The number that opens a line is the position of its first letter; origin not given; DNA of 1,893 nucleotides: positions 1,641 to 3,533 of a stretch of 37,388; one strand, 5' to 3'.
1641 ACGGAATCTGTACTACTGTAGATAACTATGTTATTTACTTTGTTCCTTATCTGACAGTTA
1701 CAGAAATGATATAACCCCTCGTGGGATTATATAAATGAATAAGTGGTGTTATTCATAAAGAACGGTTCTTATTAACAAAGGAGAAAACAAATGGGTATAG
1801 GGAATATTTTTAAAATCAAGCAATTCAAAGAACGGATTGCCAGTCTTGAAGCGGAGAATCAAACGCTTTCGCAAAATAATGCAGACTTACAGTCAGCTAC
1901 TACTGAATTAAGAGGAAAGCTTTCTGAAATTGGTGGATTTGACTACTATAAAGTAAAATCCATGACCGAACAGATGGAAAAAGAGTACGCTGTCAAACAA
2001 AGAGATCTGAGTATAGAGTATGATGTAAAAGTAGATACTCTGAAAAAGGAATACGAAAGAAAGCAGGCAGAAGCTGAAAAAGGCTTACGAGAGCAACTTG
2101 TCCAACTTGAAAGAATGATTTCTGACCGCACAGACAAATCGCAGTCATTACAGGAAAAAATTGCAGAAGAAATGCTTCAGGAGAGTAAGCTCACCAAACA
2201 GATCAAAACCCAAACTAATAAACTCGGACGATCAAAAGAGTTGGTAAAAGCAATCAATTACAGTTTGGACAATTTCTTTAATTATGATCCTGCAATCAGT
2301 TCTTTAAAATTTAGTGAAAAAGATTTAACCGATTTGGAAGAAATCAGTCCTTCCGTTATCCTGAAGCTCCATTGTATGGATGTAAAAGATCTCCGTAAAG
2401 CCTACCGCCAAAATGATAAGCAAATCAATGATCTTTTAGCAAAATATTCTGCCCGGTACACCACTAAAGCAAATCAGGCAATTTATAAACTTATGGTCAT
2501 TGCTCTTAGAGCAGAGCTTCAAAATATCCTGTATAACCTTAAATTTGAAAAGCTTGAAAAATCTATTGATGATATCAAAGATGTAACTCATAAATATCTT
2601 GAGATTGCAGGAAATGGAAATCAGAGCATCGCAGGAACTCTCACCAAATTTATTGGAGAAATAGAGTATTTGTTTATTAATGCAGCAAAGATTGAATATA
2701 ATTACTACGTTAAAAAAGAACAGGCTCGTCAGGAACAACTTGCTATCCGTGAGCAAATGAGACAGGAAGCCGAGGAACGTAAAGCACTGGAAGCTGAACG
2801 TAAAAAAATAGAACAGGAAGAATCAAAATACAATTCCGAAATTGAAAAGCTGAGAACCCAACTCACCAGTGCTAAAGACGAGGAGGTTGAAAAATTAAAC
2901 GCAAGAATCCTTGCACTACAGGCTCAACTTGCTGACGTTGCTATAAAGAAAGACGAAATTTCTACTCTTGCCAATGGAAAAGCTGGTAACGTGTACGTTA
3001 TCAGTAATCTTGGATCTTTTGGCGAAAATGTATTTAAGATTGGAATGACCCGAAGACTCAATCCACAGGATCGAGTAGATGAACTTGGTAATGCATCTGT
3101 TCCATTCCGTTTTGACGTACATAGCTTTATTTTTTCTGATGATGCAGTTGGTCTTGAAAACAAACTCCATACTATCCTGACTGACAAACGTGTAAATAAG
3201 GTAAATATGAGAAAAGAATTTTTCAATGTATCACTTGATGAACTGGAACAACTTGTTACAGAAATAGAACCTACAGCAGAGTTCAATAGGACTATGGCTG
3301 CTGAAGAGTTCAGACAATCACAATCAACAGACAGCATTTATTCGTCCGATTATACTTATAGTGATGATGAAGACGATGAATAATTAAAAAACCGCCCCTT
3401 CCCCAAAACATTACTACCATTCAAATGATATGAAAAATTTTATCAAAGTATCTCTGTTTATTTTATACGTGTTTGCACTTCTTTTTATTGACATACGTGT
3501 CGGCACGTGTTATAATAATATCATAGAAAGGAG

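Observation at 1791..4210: Accessory cargo between integrase and repressor: DUF4041/T5orf172 protein plus a HicAB pair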

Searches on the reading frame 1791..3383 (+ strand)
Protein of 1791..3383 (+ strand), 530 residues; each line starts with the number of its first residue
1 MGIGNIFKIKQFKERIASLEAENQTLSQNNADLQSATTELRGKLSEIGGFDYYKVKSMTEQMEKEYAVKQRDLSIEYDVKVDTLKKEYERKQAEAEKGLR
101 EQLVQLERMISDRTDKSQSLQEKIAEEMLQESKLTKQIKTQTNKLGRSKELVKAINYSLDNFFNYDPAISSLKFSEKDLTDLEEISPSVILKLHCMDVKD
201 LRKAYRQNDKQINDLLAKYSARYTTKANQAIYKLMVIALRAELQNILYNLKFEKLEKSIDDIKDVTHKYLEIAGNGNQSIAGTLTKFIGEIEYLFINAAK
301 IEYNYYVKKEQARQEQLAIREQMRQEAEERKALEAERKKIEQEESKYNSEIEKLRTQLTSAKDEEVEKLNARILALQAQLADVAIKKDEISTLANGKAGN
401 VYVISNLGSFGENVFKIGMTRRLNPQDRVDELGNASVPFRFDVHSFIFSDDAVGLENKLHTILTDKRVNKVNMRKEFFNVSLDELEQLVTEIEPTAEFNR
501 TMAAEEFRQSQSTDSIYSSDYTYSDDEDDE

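Call 3: search_protein_families(library=pfam, proteins=[window:1791-3383:+], max_evalue=0.01)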
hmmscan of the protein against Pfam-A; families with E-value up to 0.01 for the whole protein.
window:1791-3383:+ (530 aa): 3 families
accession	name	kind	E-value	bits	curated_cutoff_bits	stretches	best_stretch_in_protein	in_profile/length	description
PF13455.12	MUG113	-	1.2e-18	67.9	22.3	1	415-491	1-72/73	Meiotically up-regulated gene 113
PF10544.15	T5orf172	-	5.4e-15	56.2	20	1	400-492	2-100/101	T5orf172 domain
PF04977.20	DivIC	-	0.00099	19.3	28.9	1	2-41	12-51/80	Septum formation initiator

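Call 4: search_protein_families(library=padloc, proteins=[window:1791-3383:+], max_evalue=0.01)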
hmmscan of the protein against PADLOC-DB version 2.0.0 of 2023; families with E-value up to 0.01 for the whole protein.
window:1791-3383:+ (530 aa): 4 families
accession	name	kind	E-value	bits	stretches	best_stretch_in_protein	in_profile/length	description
PDLC03976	PD-Lambda-1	-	2.2e-82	275.5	1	57-515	38-474/491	-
PDLC03977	PD-Lambda-1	-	5.3e-77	257.8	1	64-514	31-472/496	-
PDLC05041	PDC-S57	-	1.9e-16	58.3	1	398-494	5-95/212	-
PDLC05042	PDC-S57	-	2.8e-07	28.4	1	398-497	7-104/245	-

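Call 5: search_protein_families(library=phrogs, proteins=[window:1791-3383:+], max_evalue=0.001)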
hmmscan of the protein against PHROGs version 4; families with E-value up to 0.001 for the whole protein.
window:1791-3383:+ (530 aa): 6 families
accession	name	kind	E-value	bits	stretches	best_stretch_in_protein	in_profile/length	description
phrog_1847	-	unknown function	9e-100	335.8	1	34-515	46-467/474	-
phrog_8430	-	unknown function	1.4e-31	110.7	1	229-513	136-404/439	-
phrog_16524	-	unknown function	1.3e-15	58.6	1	397-491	23-112/215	-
phrog_5032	-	unknown function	2e-10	41.6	1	321-488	7-163/178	-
phrog_36333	-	unknown function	2.1e-08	35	1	401-490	6-90/199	-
phrog_15085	-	unknown function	0.00066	21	0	400-489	5-91/103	-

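Call 11: search_dna_similar(query=window:1791-3383:+, collection=phages, mode=protein, max_rows=30)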
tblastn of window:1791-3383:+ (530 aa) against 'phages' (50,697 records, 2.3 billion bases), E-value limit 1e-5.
Records with a match: 44; places in all: 44; records where one place covers at least 80% of the query: 0.
Best place of each record, by identity: <60% 44.
By first word of the organism name: Streptococcus 12; Enterobacteria 5; Corynebacterium 5; Klebsiella 4; Clostridium 3; Vibrio 3; Marinitoga 2; Synechococcus 2; Escherichia 2; Lactobacillus 2; and 3 more.
By host as written in the record: - 10; Corynebacterium vitaeruminis CAG1 3; Lactobacillus casei BL23 2; Corynebacterium vitaeruminis CAG1, a derivative of (NCIB9291) 2; Escherichia coli 2; Marinitoga camini 1155 1; Streptococcus pneumoniae 101 1; Streptococcus pneumoniae 1; and 22 more.
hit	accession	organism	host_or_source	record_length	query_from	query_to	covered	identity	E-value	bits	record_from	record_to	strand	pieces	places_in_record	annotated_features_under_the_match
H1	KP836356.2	Marinitoga camini virus 2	Marinitoga camini 1155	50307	292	508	41%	44.5%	5e-41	164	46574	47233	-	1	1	Chromosome segregation ATPase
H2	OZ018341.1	Marinitoga phage MPV1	-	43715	292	506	41%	44.1%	4e-40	161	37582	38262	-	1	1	Chromosome segregation ATPase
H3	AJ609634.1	Streptococcus phage EJ-1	Streptococcus pneumoniae 101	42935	303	508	39%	45.5%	8e-37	151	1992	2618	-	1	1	hypothetical protein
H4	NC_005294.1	Streptococcus phage EJ-1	Streptococcus pneumoniae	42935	303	508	39%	45.5%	8e-37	151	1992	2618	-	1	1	DUF4041 domain-containing protein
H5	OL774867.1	Streptococcus phage MismyG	Streptococcus mitis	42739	303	508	39%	45.0%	3e-36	150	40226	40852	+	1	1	helicase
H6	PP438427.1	Synechococcus phage Ssp-JY37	Synechococcus sp.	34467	314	507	37%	46.9%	7e-37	152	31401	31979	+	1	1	hypothetical protein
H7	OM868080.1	Synechococcus phage Yong-L1-251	Synechococcus sp. PCC 7002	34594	314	507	37%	46.9%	7e-37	152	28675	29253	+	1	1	hypothetical protein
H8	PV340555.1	Escherichia phage PhiR26_1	Escherichia coli str. K-12 substr. ...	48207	319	507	36%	47.1%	5e-39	158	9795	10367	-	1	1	PD-lambda-1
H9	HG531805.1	Clostridium phage CDMH1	-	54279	303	508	39%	42.7%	1e-36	151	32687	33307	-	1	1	CDHM1_gp42: putative regulatory protein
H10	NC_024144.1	Clostridium phage CDMH1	-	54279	303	508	39%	42.7%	1e-36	151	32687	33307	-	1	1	CDHM1_gp42: DUF4041 domain-containing protein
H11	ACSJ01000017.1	Clostridium phage D-1873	Clostridium botulinum D str. 1873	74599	309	478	32%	48.0%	2e-33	141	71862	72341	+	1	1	phage protein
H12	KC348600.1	Streptococcus phage phi5218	Streptococcus suis 5218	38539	342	507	31%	48.5%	7e-37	152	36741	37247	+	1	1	putative phage membrane protein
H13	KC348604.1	Streptococcus phage phiS10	Streptococcus suis S10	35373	342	507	31%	48.5%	7e-37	152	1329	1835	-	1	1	putative phage membrane protein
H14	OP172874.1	Mycobacterium phage Mask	Mycobacterium smegmatis mc#155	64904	351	508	30%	50.9%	1e-33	142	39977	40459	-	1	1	44: hypothetical protein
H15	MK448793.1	Streptococcus phage Javan523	Streptococcus pyogenes MGAS8232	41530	342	507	31%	47.9%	3e-36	150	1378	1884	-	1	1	hypothetical protein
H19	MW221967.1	Staphylococcus phage PMBT9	wash water of piglets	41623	347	508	31%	48.5%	4e-36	149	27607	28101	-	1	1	chromosome segregation ATPase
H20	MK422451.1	Klebsiella phage ST13-OXA48phi12.3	Klebsiella pneumoniae ST13-OXA48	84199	352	492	27%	54.2%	2e-35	147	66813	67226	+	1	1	hypothetical protein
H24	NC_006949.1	Enterobacteria phage ES18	Salmonella typhimurium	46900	344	508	31%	44.6%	3e-34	144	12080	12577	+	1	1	19: DUF4041 domain-containing protein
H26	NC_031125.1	Lactobacillus phage PLE3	Lactobacillus casei BL23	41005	347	508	31%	43.9%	6e-31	134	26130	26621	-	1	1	DUF4041 domain-containing protein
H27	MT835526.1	Bacteriophage sp.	human fecal samples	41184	363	508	28%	46.9%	2e-32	138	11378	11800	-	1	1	record has no annotation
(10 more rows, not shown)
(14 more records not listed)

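Call 17: search_protein_families(library=ncbifam, proteins=[window:1791-3383:+], max_evalue=0.01)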
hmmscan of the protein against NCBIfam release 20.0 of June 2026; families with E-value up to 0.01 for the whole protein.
window:1791-3383:+ (530 aa): 2 families
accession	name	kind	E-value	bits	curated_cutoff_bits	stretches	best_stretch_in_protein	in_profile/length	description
NF045780.1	TrlF_fam_ATP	equivalog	4.2e-05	22.5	350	1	199-500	505-824/944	TrlF family AAA-like ATPase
NF053727.1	iron_NGO0322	subfamily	0.0047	16.5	125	0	304-391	46-136/158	NGO0322 family iron-responsive protein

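Call 18: find_homologous_proteins(query=window:1791-3383:+, max_evalue=0.00001)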
Query window:1791-3383:+ (530 aa): 7699 proteins with E <= 0.00001 among 8000 candidates; the best 120 are listed.
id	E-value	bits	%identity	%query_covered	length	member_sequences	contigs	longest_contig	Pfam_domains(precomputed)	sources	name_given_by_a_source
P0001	0.0e+0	1101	99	100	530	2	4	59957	PF10544.16,PF13455.13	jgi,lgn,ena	jgi:DNA repair exonuclease SbcCD ATPase subunit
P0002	0.0e+0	1100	99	100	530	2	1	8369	PF10544.16,PF13455.13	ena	-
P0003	0.0e+0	1099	99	100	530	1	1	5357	PF10544.16,PF13455.13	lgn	-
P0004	0.0e+0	1099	98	100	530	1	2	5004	PF10544.16,PF13455.13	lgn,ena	-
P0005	0.0e+0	1099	98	100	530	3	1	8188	PF10544.16,PF13455.13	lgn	-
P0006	0.0e+0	1098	99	100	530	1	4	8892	PF10544.16,PF13455.13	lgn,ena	-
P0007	0.0e+0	1097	99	100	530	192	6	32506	PF10544.16,PF13455.13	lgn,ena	-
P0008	0.0e+0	1096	98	100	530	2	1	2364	PF10544.16,PF13455.13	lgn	-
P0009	0.0e+0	1096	98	100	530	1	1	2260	PF10544.16,PF13455.13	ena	-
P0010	0.0e+0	1095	99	100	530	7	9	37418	PF10544.16,PF13455.13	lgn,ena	-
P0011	0.0e+0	1095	98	100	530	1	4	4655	PF10544.16,PF13455.13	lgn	-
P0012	0.0e+0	1092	98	100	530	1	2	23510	PF10544.16,PF13455.13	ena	-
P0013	1.0e-269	913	84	100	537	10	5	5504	PF10544.16,PF13455.13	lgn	-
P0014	6.8e-264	894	82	100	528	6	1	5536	PF10544.16,PF13455.13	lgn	-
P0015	3.7e-247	839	77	100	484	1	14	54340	PF10544.16,PF13455.13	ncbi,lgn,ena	-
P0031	4.5e-236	802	73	100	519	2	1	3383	PF10544.16,PF13455.13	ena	-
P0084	1.5e-222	758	70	98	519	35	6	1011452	PF10544.16,PF13455.13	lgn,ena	-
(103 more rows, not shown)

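Call 19: get_annotated_region(hit=H8, flank=4000)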
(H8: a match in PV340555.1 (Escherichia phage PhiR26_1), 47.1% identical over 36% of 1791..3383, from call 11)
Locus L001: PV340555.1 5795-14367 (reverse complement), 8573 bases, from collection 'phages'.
description: Escherichia phage PhiR26_1, complete genome.
organism: Escherichia phage PhiR26_1 (NCBI taxid 3416477)
taxonomy: Viruses
host: Escherichia coli str. K-12 substr. MG1655; source: -; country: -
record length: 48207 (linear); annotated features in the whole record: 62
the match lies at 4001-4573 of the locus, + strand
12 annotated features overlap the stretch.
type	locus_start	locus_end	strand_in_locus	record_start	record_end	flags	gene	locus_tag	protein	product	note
CDS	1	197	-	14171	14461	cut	-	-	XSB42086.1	hypothetical protein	hypothetical protein YbcO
CDS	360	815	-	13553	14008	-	-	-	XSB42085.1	hypothetical protein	hypothetical protein YbcN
CDS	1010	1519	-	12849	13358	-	-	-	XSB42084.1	hypothetical protein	-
CDS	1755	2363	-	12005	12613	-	-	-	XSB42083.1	Rha protein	-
CDS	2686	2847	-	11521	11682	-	-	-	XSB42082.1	hypothetical protein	-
CDS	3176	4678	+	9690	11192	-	-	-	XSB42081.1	PD-lambda-1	-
CDS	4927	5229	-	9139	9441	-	-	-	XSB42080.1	exclusion protein Ren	exclusion protein ren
CDS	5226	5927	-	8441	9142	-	-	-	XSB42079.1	DNA replication protein P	-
CDS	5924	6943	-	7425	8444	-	-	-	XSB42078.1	DNA replication protein O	-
CDS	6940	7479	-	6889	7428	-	-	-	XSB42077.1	cII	activator protein cII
CDS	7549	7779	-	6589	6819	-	-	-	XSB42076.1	Cro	transcriptional regulator cro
CDS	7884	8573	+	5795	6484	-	-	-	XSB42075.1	cI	repressor protein cI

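Call 20: get_annotated_region(hit=H24, flank=3000)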
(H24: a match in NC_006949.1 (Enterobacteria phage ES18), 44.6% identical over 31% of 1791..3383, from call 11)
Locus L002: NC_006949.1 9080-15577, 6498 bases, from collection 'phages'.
description: Enterobacteria phage ES18, complete genome.
organism: Enterobacteria phage ES18 (NCBI taxid 101570)
taxonomy: Viruses; Duplodnaviria; Heunggongvirae; Uroviricota; Caudoviricetes
host: Salmonella typhimurium; source: -; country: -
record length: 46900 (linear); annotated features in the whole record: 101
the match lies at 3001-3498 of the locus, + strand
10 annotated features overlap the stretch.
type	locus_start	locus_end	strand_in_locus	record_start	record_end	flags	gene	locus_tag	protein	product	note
CDS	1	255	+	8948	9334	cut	15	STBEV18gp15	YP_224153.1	gp15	function unknown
CDS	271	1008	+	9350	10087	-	16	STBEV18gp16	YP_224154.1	major tail protein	putative tail shaft protein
regulatory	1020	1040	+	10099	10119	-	16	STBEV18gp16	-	terminator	putative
CDS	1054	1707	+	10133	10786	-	17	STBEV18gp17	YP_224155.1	DUF6246 family protein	function unknown; possible +1 frameshift at 3' end of gene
CDS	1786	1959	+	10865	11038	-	18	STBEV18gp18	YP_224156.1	gp18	possible moron; function unknown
CDS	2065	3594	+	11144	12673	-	19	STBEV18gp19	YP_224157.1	DUF4041 domain-containing protein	possible moron; function unknown; similar to phage EJ-1 ORF3 and phiP27 L22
regulatory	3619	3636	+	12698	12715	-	19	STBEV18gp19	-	terminator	putative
CDS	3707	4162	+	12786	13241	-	20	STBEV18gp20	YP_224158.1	gp20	possible moron; function unknown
regulatory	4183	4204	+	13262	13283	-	20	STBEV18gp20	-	terminator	putative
CDS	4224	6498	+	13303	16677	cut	21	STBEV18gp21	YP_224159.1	tail length tape measure protein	putative tape measure protein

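Call 22: search_protein_families(library=pfam, proteins=[L001:3176-4678:+, L002:2065-3594:+], max_evalue=0.01)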
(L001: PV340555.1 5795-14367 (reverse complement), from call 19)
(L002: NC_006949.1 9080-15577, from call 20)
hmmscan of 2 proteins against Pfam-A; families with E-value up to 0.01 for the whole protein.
L001:3176-4678:+ (500 aa): 3 families
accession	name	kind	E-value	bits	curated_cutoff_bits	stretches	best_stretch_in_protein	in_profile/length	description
PF13250.11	DUF4041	-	1.2e-19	70.4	27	1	198-252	2-56/56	Domain of unknown function (DUF4041)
PF13455.12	MUG113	-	7e-19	68.6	22.3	1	373-449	1-72/73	Meiotically up-regulated gene 113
PF10544.15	T5orf172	-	6.9e-17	62.3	20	1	357-449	1-99/101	T5orf172 domain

L002:2065-3594:+ (509 aa): 3 families
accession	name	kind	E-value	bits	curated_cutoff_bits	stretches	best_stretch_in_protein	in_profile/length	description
PF13250.11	DUF4041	-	3.2e-25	88.2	27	1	209-264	1-56/56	Domain of unknown function (DUF4041)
PF13455.12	MUG113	-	6.8e-18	65.5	22.3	1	385-460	1-71/73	Meiotically up-regulated gene 113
PF10544.15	T5orf172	-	1.5e-16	61.2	20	1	369-460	1-98/101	T5orf172 domain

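Call 25: search_protein_families(library=padloc, proteins=[L001:3176-4678:+], max_evalue=1)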
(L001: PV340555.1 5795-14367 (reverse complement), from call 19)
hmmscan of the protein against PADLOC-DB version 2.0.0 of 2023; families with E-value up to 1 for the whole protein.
L001:3176-4678:+ (500 aa): 8 families
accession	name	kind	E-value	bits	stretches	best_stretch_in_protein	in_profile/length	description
PDLC03976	PD-Lambda-1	-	1.9e-198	658.3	1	1-485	1-485/491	-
PDLC03977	PD-Lambda-1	-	7e-195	646.6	1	7-497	7-493/496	-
PDLC05041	PDC-S57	-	1.7e-18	65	1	354-468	3-112/212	-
PDLC05042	PDC-S57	-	9.4e-11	39.8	1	351-476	2-121/245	-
PDLC03859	LmuB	-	0.032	11.4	1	20-372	188-486/611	-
PDLC00647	ZorA3|ZorA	-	0.12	8.8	1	202-462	336-511/780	MotA/ExbB/TolQ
PDLC00551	JetC2|JetC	-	0.15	7.9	1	152-454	770-1068/1365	DUF3584 domain; MukB-like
PDLC00553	JetC2|JetC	-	0.33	6.7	1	263-354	867-957/1361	DUF3584 domain; MukB-like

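Call 30: find_encoding_contigs(protein=P0015, flank=8000, max_places=6)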
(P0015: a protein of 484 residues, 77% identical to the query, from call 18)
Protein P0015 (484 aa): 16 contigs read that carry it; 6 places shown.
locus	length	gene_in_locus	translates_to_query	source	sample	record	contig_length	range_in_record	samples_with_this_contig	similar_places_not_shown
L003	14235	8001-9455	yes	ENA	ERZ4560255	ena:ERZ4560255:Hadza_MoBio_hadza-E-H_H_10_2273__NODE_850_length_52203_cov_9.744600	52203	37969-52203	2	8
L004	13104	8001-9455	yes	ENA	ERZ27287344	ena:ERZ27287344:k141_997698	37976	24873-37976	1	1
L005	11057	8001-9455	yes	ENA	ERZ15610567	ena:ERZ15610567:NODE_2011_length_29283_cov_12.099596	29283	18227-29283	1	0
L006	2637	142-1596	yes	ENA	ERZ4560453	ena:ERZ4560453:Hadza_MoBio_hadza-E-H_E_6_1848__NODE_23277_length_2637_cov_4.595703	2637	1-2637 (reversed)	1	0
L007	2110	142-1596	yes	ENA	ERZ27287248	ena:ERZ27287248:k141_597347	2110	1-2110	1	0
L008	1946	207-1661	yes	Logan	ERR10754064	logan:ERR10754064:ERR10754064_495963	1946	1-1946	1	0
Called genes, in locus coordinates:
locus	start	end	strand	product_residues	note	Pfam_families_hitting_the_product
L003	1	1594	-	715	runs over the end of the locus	PF14284:PcfJ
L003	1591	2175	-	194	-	PF24703:DUF7666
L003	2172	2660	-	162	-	-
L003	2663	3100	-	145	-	PF00075:RNase_H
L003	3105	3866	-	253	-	PF23343:REP_ORF2-G2P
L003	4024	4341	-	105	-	-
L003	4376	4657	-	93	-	-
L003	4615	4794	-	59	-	-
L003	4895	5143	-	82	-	-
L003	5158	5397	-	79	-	-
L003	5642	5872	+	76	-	-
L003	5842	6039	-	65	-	-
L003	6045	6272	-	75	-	PF01381:HTH_3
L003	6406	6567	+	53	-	-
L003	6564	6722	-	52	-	-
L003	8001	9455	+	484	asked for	PF10544:T5orf172, PF13455:MUG113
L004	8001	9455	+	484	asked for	PF10544:T5orf172, PF13455:MUG113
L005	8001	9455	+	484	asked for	PF10544:T5orf172, PF13455:MUG113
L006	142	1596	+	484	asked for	PF10544:T5orf172, PF13455:MUG113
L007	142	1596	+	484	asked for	PF10544:T5orf172, PF13455:MUG113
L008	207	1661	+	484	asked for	PF10544:T5orf172, PF13455:MUG113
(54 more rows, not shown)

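Call 31: find_encoding_contigs(protein=P0084, flank=7000, max_places=4)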
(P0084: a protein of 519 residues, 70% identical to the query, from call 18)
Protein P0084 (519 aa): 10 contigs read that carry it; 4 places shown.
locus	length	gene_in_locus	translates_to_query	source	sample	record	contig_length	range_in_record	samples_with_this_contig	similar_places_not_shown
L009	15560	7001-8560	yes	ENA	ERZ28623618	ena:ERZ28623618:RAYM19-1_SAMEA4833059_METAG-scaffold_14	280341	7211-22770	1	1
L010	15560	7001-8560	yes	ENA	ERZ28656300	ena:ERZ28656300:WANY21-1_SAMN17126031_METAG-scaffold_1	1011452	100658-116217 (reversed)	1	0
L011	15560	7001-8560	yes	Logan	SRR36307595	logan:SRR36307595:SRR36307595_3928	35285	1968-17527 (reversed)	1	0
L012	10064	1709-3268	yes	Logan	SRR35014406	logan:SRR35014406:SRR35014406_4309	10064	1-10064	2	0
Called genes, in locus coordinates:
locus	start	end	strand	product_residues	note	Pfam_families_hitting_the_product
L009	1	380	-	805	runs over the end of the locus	PF05272:VapE-like_dom, PF19263:DUF5906 (weak)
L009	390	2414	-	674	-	PF00476:DNA_pol_A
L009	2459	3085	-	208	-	PF10991:Enc34_ssDNA-bd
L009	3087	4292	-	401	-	PF10926:DUF2800, PF12705:PDDEXK_1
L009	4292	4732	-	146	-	-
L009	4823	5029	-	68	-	-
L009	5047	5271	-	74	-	-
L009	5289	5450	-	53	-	-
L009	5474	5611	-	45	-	-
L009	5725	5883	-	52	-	-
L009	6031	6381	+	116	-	PF12844:HTH_19 (weak), PF13560:HTH_31, PF01381:HTH_3, PF22495:HTH_92 (weak)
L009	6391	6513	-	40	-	-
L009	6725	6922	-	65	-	PF01381:HTH_3, PF13443:HTH_26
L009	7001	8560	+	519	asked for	PF10544:T5orf172, PF13455:MUG113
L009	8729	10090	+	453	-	PF00239:Resolvase, PF13408:Zn_ribbon_recom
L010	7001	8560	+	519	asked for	PF10544:T5orf172, PF13455:MUG113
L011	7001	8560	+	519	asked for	PF10544:T5orf172, PF13455:MUG113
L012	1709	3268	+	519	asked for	PF10544:T5orf172, PF13455:MUG113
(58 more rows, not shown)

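Call 32: find_encoding_contigs(protein=P0001, flank=7000, max_places=4)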
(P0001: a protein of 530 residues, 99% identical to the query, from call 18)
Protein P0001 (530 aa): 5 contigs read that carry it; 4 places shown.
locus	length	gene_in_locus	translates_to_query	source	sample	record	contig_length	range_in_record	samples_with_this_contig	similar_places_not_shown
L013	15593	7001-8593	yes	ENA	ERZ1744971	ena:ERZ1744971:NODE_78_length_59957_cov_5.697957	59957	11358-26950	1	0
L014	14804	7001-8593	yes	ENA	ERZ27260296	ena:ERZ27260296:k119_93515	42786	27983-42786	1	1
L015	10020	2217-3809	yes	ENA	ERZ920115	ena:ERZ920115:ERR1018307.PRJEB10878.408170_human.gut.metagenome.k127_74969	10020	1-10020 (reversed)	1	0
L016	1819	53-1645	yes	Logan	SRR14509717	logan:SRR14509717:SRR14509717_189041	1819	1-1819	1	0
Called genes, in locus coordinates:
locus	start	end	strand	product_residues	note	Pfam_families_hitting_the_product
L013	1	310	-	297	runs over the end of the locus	PF01507:PAPS_reduct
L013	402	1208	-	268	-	-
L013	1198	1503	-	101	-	PF24608:PDDEXK_15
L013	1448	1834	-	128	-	-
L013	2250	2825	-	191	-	-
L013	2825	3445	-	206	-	PF06378:SSAP_Sak (weak)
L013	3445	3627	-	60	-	-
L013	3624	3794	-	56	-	-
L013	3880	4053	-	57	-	-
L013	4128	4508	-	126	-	-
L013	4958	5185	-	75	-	-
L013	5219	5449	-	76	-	PF12844:HTH_19, PF13560:HTH_31, PF01381:HTH_3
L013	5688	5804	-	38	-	-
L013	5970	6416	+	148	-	PF13443:HTH_26 (weak)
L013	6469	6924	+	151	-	PF06114:Peptidase_M78 (weak)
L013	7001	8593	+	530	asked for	PF10544:T5orf172, PF13455:MUG113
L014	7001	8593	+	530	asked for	PF10544:T5orf172, PF13455:MUG113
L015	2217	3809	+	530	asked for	PF10544:T5orf172, PF13455:MUG113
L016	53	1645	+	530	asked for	PF10544:T5orf172, PF13455:MUG113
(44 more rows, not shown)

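Call 37: predict_structure(alignment_id=A1)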
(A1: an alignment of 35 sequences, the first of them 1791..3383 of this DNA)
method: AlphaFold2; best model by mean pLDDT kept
length: 530 residues; sequences in the alignment: 35
mean_pLDDT: 68.5   pTM: 0.32
mean pLDDT of the five models: 68.5, 66.7, 66.5, 65.3, 63.9
residues with pLDDT >= 90: 54; 70-90: 253; 50-70: 115; < 50: 108
segments of 3 or more residues with pLDDT < 50: 1-3, 162-196, 394-406, 420-442, 470-474, 502-530
pLDDT, mean of each block of 10 residues (from residue 1): 57 79 83 80 65 80 90 92 93 93 92 91 88 85 77 67 41 34 37 47 66 74 75 78 77 73 84 72 76 79 71 63 65 74 80 79 75 81 71 44 48 60 41 34 62 73 65 54 71 73 44 38 38
secondary structure, 60 per line:
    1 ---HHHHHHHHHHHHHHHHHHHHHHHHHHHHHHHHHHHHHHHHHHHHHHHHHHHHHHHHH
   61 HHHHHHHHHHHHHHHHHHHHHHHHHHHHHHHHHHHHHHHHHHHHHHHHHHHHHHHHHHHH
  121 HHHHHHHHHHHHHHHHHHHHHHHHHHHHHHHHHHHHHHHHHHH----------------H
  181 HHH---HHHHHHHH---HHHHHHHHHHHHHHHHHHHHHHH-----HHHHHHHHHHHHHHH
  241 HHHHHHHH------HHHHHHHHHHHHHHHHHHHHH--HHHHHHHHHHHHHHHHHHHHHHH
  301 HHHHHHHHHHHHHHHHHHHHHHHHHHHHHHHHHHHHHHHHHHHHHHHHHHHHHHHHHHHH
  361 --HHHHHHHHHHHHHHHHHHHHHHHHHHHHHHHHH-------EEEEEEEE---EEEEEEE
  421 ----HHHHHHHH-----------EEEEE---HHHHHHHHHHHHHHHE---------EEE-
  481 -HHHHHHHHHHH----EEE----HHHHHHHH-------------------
elements in order: H4-163 H180-183 H187-194 H198-220 H226-248 H255-275 H278-360 H363-395 E403-410 E414-420 H425-432 E444-448 H452-466 E477-479 H482-492 E497-499 H504-511
